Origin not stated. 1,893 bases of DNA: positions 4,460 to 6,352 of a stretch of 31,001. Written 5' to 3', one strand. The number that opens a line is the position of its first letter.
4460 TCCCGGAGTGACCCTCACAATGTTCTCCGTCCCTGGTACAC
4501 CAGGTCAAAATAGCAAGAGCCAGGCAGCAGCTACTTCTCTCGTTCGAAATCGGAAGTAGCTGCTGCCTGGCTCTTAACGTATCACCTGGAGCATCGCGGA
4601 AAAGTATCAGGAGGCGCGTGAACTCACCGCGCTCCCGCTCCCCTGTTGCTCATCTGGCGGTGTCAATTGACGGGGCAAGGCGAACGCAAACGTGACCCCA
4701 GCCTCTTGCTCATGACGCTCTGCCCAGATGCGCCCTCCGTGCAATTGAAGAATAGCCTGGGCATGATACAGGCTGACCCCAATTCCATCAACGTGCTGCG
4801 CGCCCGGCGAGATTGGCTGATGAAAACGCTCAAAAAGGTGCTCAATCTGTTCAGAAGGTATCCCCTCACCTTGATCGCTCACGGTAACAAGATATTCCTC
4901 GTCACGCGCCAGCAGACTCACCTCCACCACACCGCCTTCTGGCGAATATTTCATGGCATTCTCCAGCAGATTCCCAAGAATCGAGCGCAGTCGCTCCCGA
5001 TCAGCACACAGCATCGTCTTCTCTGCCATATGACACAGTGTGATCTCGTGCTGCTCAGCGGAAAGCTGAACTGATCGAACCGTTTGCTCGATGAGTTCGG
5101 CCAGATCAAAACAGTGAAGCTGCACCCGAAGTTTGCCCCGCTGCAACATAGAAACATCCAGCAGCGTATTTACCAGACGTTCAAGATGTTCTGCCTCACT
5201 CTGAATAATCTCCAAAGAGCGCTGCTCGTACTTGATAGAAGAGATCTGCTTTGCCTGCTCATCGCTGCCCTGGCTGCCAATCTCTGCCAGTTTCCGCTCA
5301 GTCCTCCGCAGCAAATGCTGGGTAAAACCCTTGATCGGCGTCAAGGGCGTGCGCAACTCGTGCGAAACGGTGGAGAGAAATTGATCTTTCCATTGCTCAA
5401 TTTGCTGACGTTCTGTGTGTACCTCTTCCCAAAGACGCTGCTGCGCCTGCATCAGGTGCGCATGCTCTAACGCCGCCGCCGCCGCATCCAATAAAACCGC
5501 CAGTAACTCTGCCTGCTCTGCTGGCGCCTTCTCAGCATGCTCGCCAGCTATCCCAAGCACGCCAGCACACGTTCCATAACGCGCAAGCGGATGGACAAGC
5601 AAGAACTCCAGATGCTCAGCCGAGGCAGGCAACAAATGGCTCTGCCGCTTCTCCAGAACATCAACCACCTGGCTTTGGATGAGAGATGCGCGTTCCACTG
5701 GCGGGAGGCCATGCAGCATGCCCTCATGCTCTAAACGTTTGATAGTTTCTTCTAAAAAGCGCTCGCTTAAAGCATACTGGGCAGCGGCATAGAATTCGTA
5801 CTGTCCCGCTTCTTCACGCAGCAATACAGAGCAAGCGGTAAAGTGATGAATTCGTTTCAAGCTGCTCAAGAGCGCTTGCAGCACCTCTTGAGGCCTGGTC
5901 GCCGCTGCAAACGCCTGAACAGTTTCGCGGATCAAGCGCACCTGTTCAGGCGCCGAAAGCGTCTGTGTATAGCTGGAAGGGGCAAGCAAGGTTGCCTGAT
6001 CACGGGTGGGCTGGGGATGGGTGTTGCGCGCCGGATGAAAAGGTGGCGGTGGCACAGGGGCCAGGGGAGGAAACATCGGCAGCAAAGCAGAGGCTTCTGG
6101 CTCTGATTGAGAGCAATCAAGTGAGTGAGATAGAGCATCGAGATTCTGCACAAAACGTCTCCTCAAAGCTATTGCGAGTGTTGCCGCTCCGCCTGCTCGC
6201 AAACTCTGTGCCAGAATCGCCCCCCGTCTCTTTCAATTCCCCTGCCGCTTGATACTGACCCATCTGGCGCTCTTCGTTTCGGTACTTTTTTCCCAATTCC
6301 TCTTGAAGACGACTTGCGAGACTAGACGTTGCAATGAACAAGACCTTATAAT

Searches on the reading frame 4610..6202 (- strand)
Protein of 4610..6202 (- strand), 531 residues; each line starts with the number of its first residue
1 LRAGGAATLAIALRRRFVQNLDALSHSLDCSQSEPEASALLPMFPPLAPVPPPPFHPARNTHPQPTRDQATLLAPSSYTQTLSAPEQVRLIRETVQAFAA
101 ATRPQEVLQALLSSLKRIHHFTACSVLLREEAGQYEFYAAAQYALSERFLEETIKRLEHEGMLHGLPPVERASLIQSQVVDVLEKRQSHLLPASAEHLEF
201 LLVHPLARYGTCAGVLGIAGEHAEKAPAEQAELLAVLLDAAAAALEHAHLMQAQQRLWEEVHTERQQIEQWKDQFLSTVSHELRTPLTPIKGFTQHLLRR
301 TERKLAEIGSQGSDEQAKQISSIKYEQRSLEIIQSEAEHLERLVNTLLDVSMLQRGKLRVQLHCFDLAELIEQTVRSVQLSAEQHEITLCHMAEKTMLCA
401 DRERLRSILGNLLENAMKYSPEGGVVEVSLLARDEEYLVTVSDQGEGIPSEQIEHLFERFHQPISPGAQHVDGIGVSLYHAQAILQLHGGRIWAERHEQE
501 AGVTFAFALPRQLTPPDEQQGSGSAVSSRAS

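Call 61: search_protein_families(library=pfam, proteins=[window:4610-6202:-], max_evalue=0.00001)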
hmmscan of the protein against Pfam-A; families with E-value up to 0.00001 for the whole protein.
window:4610-6202:- (531 aa): 4 families
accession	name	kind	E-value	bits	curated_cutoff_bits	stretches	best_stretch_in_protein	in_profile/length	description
PF02518.31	HATPase_c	-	5.1e-24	85.3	26.4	1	401-512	2-110/111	Histidine kinase-, DNA gyrase B-, and HSP90-like ATPase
PF00512.31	HisKA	-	3.3e-14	53.1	26.9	1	272-356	2-66/66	His Kinase A (phospho-acceptor) domain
PF13185.12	GAF_2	-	4.1e-06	27.5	28.6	1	102-246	2-136/136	GAF domain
PF13492.12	GAF_3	-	4.7e-06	27.5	27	0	104-247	2-129/129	GAF domain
